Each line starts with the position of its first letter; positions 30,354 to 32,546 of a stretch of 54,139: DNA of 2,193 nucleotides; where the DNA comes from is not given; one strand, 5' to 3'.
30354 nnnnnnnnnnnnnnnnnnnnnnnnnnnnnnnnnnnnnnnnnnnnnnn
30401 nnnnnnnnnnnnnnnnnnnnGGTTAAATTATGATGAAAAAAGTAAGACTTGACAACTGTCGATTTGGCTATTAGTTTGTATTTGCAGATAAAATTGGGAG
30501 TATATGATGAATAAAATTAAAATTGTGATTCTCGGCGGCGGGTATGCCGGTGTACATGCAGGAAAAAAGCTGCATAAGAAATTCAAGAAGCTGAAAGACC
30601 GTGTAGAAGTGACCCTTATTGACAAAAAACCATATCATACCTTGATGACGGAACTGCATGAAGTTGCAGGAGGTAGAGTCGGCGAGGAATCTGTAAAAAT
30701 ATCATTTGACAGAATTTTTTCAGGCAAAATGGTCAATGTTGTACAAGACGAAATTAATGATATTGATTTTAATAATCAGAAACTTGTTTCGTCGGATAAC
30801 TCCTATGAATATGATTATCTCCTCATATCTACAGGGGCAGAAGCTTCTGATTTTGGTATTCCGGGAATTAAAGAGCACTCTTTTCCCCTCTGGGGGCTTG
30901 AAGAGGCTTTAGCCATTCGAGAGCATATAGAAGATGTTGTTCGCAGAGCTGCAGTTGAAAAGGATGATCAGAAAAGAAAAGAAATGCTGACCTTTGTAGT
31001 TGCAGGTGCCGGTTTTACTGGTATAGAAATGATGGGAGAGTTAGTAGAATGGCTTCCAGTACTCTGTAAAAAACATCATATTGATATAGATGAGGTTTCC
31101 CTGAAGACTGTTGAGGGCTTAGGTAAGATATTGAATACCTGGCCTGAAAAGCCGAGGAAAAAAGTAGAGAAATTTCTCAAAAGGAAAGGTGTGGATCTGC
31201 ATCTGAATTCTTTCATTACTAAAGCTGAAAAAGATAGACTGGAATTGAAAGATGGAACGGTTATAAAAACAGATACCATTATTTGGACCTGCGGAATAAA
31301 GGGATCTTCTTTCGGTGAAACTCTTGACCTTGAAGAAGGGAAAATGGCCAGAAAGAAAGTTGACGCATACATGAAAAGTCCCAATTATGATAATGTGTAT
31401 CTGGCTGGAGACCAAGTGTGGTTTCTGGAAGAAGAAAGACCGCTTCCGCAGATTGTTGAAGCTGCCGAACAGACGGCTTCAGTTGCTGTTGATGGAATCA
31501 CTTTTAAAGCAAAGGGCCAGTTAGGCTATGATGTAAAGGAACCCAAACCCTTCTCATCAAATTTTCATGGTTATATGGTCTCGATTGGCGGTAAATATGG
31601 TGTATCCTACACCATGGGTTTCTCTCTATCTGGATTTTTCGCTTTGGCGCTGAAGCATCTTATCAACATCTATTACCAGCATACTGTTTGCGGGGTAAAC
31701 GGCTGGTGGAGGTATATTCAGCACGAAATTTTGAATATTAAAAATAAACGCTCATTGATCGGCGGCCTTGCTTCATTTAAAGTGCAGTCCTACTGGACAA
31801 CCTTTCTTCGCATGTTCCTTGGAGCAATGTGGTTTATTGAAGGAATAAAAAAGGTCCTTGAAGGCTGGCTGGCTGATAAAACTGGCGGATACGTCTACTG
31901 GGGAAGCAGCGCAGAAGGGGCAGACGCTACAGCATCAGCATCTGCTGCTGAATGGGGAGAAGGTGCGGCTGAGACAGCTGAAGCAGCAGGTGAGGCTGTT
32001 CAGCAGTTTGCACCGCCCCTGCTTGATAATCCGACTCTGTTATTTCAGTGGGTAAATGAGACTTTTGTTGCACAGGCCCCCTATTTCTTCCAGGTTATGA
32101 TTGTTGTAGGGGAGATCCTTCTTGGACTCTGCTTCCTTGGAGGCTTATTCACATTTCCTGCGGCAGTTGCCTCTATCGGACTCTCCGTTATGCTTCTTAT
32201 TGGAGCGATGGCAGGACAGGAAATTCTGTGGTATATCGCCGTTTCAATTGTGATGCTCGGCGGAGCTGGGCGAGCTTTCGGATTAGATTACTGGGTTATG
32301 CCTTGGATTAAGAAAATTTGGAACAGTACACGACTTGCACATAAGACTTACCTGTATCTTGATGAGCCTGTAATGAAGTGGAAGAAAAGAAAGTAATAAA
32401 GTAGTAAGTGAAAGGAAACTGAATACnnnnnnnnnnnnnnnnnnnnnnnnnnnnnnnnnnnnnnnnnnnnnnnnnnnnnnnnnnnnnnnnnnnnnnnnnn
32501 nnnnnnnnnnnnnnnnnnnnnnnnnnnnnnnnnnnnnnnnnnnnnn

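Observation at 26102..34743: Flavinylation- and quinone-linked extracytoplasmic redox cluster resembling, but not matching, the Listeria flavin-based EET locus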

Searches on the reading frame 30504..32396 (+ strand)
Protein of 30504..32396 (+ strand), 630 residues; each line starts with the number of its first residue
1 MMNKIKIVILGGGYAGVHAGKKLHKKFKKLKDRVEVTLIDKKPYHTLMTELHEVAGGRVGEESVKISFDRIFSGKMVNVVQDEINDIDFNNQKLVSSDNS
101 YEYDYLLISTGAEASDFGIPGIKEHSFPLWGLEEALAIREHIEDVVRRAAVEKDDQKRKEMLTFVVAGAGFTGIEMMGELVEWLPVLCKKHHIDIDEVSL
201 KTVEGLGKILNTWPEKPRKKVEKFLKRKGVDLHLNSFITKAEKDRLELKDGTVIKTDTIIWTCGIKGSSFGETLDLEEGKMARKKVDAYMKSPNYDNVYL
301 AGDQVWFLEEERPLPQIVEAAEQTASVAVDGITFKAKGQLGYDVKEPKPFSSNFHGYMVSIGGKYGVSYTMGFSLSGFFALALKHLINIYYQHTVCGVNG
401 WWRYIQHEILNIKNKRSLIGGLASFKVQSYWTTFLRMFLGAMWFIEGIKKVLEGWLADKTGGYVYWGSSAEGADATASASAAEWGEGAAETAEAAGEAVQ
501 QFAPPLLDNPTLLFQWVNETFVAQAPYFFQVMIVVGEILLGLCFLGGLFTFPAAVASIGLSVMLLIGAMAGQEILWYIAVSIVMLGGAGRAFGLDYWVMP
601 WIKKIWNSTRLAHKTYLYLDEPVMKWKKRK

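Call 3: search_protein_families(library=pfam, proteins=[window:30504-32396:+], max_evalue=0.01)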
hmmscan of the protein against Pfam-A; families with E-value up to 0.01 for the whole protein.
window:30504-32396:+ (630 aa): 4 families
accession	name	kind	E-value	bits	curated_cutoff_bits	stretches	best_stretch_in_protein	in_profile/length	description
PF07992.20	Pyr_redox_2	-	8.2e-35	121.1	26.1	1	6-323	2-289/291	Pyridine nucleotide-disulphide oxidoreductase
PF00070.33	Pyr_redox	-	2.8e-06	28.2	22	1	164-245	2-70/82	Pyridine nucleotide-disulphide oxidoreductase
PF13454.12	NAD_binding_9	-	0.00091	19.7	21.8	0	8-44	1-35/155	FAD-NAD(P)-binding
PF04173.18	DoxD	-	0.0064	16.9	22.7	0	522-612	58-158/167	TQO small subunit DoxD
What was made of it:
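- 30504..31703 (+): NDH-2 catalytic part, with two GxGxxG dinucleotide-binding motifs at aa 11 and aa 168. Pyr_redox_2 8.2e-35 (call 3).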

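Call 4: search_protein_families(library=ncbifam, proteins=[window:30504-32396:+], max_evalue=0.01)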
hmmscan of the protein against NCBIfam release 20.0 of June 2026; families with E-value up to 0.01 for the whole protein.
window:30504-32396:+ (630 aa): 17 families
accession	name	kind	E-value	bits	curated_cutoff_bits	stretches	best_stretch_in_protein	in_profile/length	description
TIGR03169.1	Nterm_to_SelD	hypoth_equivalog_domain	1.9e-24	86.7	310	1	7-385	2-355/365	pyridine nucleotide-disulfide oxidoreductase family protein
TIGR03385.1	CoA_CoA_reduc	equivalog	2.5e-17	62.8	578.8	1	6-330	1-311/439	CoA-disulfide reductase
NF049943.1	SQR_III_seleno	exception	2.1e-15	56.5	525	1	6-136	2-134/406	type III sulfide quinone reductase, selenoprotein subtype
NF007123.0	PRK09564.1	equivalog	1.2e-10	40.7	458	1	6-304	2-283/444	CoA-disulfide reductase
NF045765.1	PhenlGlyoxDHPadH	equivalog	1.4e-09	37.4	475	1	9-327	7-302/416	NADH-dependent phenylglyoxylate dehydrogenase subunit epsilon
NF003437.0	PRK04965.1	equivalog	3.7e-09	36.1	392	1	6-268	4-240/378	NADH:flavorubredoxin reductase NorW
NF042949.2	3PPDioc_HcaD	equivalog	4.9e-09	35.4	450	1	6-311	3-282/386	3-phenylpropionate/cinnamic acid dioxygenase ferredoxin--NAD(+) reductase subunit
TIGR01350.1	lipoamide_DH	equivalog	3.2e-08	32.7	408.8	1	201-333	197-330/461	dihydrolipoyl dehydrogenase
TIGR04369.1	fusion_not_SelD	hypoth_equivalog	5.7e-07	28.1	700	1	28-177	19-158/701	oxidoreductase/SelD-related fusion protein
NF010037.0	PRK13512.1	equivalog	1.3e-06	27.5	394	1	77-305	81-279/438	CoA-disulfide reductase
NF046103.1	NOXase_Strep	equivalog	2.1e-06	27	600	1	6-303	1-279/442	H2O-forming NADH oxidase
NF004776.0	PRK06116.1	equivalog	1.8e-05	24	480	1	207-304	200-304/450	glutathione-disulfide reductase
TIGR02374.1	nitri_red_nirB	equivalog_domain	0.0001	20.9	578.35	1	8-267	2-240/794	nitrite reductase large subunit NirB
NF041179.1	TQO_large_DoxD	equivalog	0.00011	22.3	300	1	510-598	67-159/181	thiosulfate:quinone oxidoreductase large subunit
NF004945.0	PRK06292.2-3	equivalog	0.00032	19.7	494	1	202-303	199-303/457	dihydrolipoyl dehydrogenase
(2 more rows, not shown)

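Call 20: find_encoding_contigs(protein=window:30504-32396:+, flank=10000, max_places=6)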
Protein window:30504-32396:+ (630 aa): no gene with exactly this product is on record in the collection.
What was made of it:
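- Tried and rejected: Exact-sequence look-up of the window's NDH-2 in public assemblies: not on record (call 20).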

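Call 22: find_homologous_proteins(query=window:30504-32396:+, max_evalue=1e-20)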
Query window:30504-32396:+ (630 aa): 2814 proteins with E <= 1e-20 among 8000 candidates; the best 120 are listed.
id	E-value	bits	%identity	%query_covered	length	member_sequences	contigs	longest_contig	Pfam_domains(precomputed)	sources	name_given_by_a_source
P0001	0.0e+0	1417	97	100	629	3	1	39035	PF07992.21,PF00070.34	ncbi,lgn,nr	ncbi:MAG: NAD(P)/FAD-dependent oxidoreductase [Spirochaetia bacterium]|nr:NAD(P)/FAD-dependent oxido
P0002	0.0e+0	1017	69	99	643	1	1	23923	PF07992.21,PF00070.34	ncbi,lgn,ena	-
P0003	0.0e+0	1015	68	100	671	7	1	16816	PF07992.21,PF00070.34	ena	-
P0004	2.9e-293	992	67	99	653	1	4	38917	PF07992.21,PF00070.34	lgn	-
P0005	2.1e-292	989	66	100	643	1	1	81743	PF07992.21,PF00070.34,PF13454.13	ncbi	-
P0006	2.7e-289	979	66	99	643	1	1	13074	PF07992.21,PF00070.34,PF13454.13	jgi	jgi:NADH dehydrogenase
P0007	1.6e-288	976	66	99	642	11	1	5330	PF07992.21,PF00070.34,PF13454.13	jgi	jgi:NADH dehydrogenase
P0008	1.5e-282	957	66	99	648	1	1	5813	PF07992.21,PF00070.34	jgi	-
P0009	1.1e-281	954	64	99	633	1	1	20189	PF07992.21,PF00070.34,PF13454.13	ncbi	ncbi:MAG: FAD-dependent oxidoreductase [Spirochaetota bacterium]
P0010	1.3e-279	947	66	99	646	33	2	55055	PF07992.21,PF00070.34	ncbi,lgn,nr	ncbi:MAG: hypothetical protein PWP25_2 [Sphaerochaeta sp.]|nr:hypothetical protein [Sphaerochaeta sp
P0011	1.2e-277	940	64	100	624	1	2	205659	PF07992.21,PF00070.34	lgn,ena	-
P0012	7.7e-275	931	63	99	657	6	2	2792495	PF07992.21,PF00070.34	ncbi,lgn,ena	-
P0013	8.0e-274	928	64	100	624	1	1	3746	PF07992.21,PF00070.34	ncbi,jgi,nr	ncbi:MAG: FAD-dependent oxidoreductase [Spirochaetales bacterium]|jgi:NADH dehydrogenase|nr:FAD-depe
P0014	1.5e-273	927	63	100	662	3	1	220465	PF07992.21,PF00070.34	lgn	-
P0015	1.8e-272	923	64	99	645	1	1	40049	PF07992.21,PF00070.34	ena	-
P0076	1.4e-265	901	62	99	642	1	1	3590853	PF07992.21,PF00070.34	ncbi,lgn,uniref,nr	ncbi:NADH dehydrogenase, FAD-containing subunit [Sphaerochaeta pleomorpha str. Grapes]|uniref:NADH:u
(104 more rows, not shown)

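Call 23: find_encoding_contigs(protein=P0076, flank=10000, max_places=2)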
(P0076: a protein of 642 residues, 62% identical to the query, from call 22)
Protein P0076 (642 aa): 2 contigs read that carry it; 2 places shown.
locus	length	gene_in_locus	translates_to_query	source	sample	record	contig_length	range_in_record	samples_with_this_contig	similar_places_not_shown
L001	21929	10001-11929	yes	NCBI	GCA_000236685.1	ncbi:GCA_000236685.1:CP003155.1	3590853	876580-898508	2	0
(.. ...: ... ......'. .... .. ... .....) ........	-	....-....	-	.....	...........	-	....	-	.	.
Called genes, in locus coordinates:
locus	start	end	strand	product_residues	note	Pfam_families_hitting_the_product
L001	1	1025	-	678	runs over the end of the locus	PF00990:GGDEF (weak), PF00563:EAL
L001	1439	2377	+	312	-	PF01545:Cation_efflux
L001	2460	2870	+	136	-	-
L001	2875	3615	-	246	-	PF00528:BPD_transp_1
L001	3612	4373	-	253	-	PF00005:ABC_tran, PF02463:SMC_N (faint), PF13304:AAA_21 (faint)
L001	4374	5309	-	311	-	PF13379:NMT1_2, PF03180:Lipoprotein_9, PF09084:NMT1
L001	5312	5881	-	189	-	PF02441:Flavoprotein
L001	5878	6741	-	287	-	PF01040:UbiA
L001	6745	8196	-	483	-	PF20695:UbiD_N, PF01977:UbiD, PF20696:UbiD_C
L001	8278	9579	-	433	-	-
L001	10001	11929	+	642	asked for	PF00070:Pyr_redox (faint), PF07992:Pyr_redox_2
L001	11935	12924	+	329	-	PF00348:polyprenyl_synt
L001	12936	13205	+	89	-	-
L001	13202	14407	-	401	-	PF04282:DUF438, PF01814:Hemerythrin, PF13596:PAS_10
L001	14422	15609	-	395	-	PF00753:Lactamase_B, PF19583:ODP, PF12706:Lactamase_B_2, PF00258:Flavodoxin_1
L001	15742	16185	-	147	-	PF00571:CBS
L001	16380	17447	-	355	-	PF01758:SBF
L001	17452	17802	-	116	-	PF12840:HTH_20 (weak), PF01022:HTH_5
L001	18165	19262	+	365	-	PF00465:Fe-ADH, PF13685:Fe-ADH_2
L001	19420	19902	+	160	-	PF03773:ArsP_1 (weak)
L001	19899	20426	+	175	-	PF03773:ArsP_1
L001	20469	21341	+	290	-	-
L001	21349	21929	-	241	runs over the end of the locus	PF00027:cNMP_binding, PF13545:HTH_Crp_2, PF00325:Crp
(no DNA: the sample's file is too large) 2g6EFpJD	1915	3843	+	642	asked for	PF00070:Pyr_redox (faint), PF07992:Pyr_redox_2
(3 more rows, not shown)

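Call 24: find_encoding_contigs(protein=P0001, flank=10000, max_places=2)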
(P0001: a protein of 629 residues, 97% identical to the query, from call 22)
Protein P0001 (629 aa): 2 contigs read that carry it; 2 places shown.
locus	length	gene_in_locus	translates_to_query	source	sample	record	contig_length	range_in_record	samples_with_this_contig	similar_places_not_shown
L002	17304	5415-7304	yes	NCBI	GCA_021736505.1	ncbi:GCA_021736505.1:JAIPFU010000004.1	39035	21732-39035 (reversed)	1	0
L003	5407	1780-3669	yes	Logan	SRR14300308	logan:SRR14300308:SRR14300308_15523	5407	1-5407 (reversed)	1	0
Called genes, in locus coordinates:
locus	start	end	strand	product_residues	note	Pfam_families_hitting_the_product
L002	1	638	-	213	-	PF01734:Patatin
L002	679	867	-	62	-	-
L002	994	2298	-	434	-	-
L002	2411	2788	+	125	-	PF07009:NusG_II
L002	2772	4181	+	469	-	PF07456:Hpre_diP_synt_I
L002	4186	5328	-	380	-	PF02424:ApbE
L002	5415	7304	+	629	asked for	PF00070:Pyr_redox (faint), PF07992:Pyr_redox_2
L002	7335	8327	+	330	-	PF00348:polyprenyl_synt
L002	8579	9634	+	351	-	-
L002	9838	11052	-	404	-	PF00291:PALP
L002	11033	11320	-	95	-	PF01371:Trp_repressor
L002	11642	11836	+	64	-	PF27208:TP_0214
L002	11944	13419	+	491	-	PF01225:Mur_ligase, PF08245:Mur_ligase_M, PF02875:Mur_ligase_C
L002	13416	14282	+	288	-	PF03755:YicC-like_N, PF08340:YicC-like_C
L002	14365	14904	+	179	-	PF13189:Cytidylate_kin2, PF13207:AAA_17 (weak), PF13238:AAA_18, PF01202:SKI (faint), PF02224:Cytidylate_kin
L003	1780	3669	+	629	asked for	PF00070:Pyr_redox (faint), PF07992:Pyr_redox_2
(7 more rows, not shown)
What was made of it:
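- Tried and rejected: The source was inferred from a 97% identical MAG protein (calls 22, 24).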

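Call 32: find_related_loci(query=A1, collection=genome_contigs, flank=10000)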
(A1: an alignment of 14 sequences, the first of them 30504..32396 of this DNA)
Query A1 (630 aa) in genome_contigs; peptide patterns used: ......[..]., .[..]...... (x = any residue, [..] = any of these).
600 stretches matched a pattern (row limit reached: there are more); 432 encode a relative of the query (tblastn E <= 1e-3); the best 80 are kept; 80 distinct loci.
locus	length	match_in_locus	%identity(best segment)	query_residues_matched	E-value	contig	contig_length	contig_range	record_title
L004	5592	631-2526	66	1-622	0e+0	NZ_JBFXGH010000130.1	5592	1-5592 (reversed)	MAG: Sphaerochaeta sp. isolate CA_2019_TPIn_159 NODE_61506_length_5592_cov_6.513449_TPIn, whole genome shotgun sequence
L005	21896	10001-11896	66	1-622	0e+0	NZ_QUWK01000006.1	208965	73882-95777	Sphaerochaeta halotolerans strain 4-11 NODE_6_length_208965_cov_93.6365, whole genome shotgun sequence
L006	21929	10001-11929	66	2-630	0e+0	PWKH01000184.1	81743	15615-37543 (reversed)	MAG: Spirochaetaceae bacterium isolate CSSed10_181R1 CS-Sed10-C154, whole genome shotgun sequence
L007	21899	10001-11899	63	1-622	0e+0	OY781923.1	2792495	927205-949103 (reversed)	MAG: Sphaerochaetaceae bacterium isolate 77f26d43-b2b0-4d0d-8c29-067165085957 genome assembly, chromosome: 1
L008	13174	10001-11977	60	2-630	0e+0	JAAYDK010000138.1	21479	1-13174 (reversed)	MAG: Spirochaetales bacterium isolate AS06rmzACSIP_552 197113_AS06, whole genome shotgun sequence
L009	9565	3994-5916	61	2-628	0e+0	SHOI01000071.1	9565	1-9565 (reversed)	MAG: Sphaerochaeta sp. isolate MAG5 NODE_865_length_9565_cov_10.919769, whole genome shotgun sequence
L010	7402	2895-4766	62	2-630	0e+0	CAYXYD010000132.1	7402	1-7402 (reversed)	MAG TPA_asm: uncultured Sphaerochaeta sp. isolate SRP191223_co1_377 genome assembly, contig: NODE_12986_length_7402_cov_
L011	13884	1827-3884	58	2-630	0e+0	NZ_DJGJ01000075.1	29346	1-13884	MAG: Sphaerochaeta sp. UBA5849 UBA5849_contig_788, whole genome shotgun sequence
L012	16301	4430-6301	62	2-630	0e+0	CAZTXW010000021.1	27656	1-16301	MAG TPA_asm: uncultured Sphaerochaeta sp. isolate binchicken_co157_778 genome assembly, contig: NODE_3638_length_27656_c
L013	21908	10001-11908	61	2-622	0e+0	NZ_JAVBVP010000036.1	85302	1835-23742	MAG: Sphaerochaeta sp. isolate ZNE14_Bin11 all_Scaff014260, whole genome shotgun sequence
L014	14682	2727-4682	59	2-622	0e+0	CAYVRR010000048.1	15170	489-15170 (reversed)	MAG TPA_asm: uncultured Spirochaetaceae bacterium isolate binchicken_co157_488 genome assembly, contig: NODE_9269_length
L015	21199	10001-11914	61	2-629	0e+0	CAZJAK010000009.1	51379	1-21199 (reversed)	MAG TPA_asm: uncultured Spirochaetaceae bacterium isolate binchicken_co27_135 genome assembly, contig: NODE_1127_length_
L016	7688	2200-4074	62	2-622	0e+0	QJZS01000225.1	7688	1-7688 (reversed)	MAG: Spirochaetales bacterium isolate SZUA-352 scaffold_57597, whole genome shotgun sequence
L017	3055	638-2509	62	2-630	0e+0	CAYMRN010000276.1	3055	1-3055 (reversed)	MAG TPA_asm: uncultured Sphaerochaeta sp. isolate binchicken_co173_266 genome assembly, contig: NODE_105090_length_3055_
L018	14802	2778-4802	59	2-622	0e+0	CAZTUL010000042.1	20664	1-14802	MAG TPA_asm: uncultured Spirochaetaceae bacterium isolate SRP241341_co1_122 genome assembly, contig: NODE_2972_length_20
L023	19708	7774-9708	63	1-628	0e+0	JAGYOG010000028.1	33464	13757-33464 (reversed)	MAG: Sphaerochaeta sp. isolate M55B162 28, whole genome shotgun sequence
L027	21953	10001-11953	61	2-622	0e+0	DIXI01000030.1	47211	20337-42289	MAG TPA_asm: Sphaerochaeta sp. UBA6084 UBA6084_contig_466, whole genome shotgun sequence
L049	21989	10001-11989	47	2-629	3e-176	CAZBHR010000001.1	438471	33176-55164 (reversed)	MAG TPA_asm: uncultured Spirochaetia bacterium isolate SRP324684_co1_49 genome assembly, contig: NODE_3_length_438471_co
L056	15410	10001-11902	49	1-629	1e-173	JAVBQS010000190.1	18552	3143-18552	MAG: Spirochaetia bacterium isolate EPI_MAG_00173 c_000004003984, whole genome shotgun sequence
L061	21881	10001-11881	46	4-620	5e-172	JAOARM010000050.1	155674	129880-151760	MAG: Vallitalea sp. isolate McD1.14 contig_245937, whole genome shotgun sequence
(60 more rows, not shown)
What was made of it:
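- On EET/FLEET system as originally described: The closest relatives are Sphaerochaeta/Sphaerochaetaceae spirochaetes (calls 22, 32).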

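Call 47: search_solved_structures(query=window:30504-32396:+, max_evalue=1e-10)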
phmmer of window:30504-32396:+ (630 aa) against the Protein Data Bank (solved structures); distinct sequences matched with E-value up to 1e-10: 13.
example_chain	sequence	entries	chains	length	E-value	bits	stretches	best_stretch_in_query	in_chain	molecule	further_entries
4nwz_A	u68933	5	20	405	7e-55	189.6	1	2-398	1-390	FAD-dependent pyridine nucleotide-disulfide oxidoreductase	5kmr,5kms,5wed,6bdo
5kmq_A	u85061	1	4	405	6.4e-54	186.5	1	2-398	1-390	FAD-dependent pyridine nucleotide-disulfide oxidoreductase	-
5kmp_A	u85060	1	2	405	9e-54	186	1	2-398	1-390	FAD-dependent pyridine nucleotide-disulfide oxidoreductase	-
9pxk_C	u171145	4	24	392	1.7e-53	185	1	6-393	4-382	NADH dehydrogenase-like protein YjlD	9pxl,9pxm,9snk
5na1_A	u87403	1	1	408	1.1e-48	169.2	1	4-390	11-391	NADH dehydrogenase-like protein SAOUHSC_00878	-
5na4_A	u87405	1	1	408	5.1e-48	167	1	4-390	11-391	NADH dehydrogenase-like protein SAOUHSC_00878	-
9mqy_A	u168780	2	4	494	1.7e-30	109.1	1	4-387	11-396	NADH:ubiquinone reductase (non-electrogenic)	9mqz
4g9k_A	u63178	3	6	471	6.4e-18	67.5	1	101-305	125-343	Rotenone-insensitive NADH-ubiquinone oxidoreductase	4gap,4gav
5yjw_A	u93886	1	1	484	6.9e-18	67.4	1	101-305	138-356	Rotenone-insensitive NADH-ubiquinone oxidoreductase, mitochondrial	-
5yjy_A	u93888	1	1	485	6.9e-18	67.4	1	101-305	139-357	Rotenone-insensitive NADH-ubiquinone oxidoreductase, mitochondrial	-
5yjx_A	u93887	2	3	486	7e-18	67.4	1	101-305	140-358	Rotenone-insensitive NADH-ubiquinone oxidoreductase, mitochondrial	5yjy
4g6g_A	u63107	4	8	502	7.5e-18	67.3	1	101-305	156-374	Rotenone-insensitive NADH-ubiquinone oxidoreductase, mitochondrial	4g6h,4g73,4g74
5jwa_A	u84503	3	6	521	9.9e-17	63.6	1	3-248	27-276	NADH dehydrogenase, putative | Type II NADH:ubiquinone oxidoreductase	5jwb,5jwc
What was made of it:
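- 30504..31703 (+): PDB NDH-2 of C. thermarum 4nwz 7e-55, B. subtilis YjlD and S. aureus (call 47).
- On Type II NADH dehydrogenase (NDH-2): 4nwz 7e-55, YjlD and S. aureus NDH-2 (call 47).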

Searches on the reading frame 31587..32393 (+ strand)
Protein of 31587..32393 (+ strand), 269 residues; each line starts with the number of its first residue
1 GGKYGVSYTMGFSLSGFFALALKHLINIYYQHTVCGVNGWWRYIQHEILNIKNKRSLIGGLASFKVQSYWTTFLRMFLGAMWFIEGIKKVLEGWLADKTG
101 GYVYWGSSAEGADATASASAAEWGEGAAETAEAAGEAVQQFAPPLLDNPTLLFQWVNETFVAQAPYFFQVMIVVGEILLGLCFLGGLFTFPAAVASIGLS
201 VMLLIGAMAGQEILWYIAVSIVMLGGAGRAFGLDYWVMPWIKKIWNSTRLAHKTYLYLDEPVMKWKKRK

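Call 28: search_protein_families(library=pfam, proteins=[window:31587-32393:+], max_evalue=10)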
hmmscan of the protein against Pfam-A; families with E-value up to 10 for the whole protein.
seq(269 aa): 5 families
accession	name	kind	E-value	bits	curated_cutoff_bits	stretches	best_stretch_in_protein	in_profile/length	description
PF04173.18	DoxD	-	0.00048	20.5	22.7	2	160-251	57-158/167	TQO small subunit DoxD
PF20487.3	DUF6726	-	0.0068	16.8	27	1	171-210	7-46/58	Family of unknown function (DUF6726)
PF07681.17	DoxX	-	0.013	16.5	23.6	2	159-202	35-78/85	DoxX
PF07291.16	MauE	-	0.1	13.4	27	1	162-206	40-86/128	Methylamine utilisation protein MauE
PF19361.4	DUF5937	-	0.22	11.1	27.1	1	121-169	124-172/267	Family of unknown function (DUF5937)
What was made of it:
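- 31704..32396 (+): C-terminal membrane domain of the NDH-2. It is weakly DoxD/DoxX-like, has at least 3 hydrophobic helices, and contains a variable Ala/Glu-rich insert. DoxD 4.8e-4 and DoxX 0.013 (call 28).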
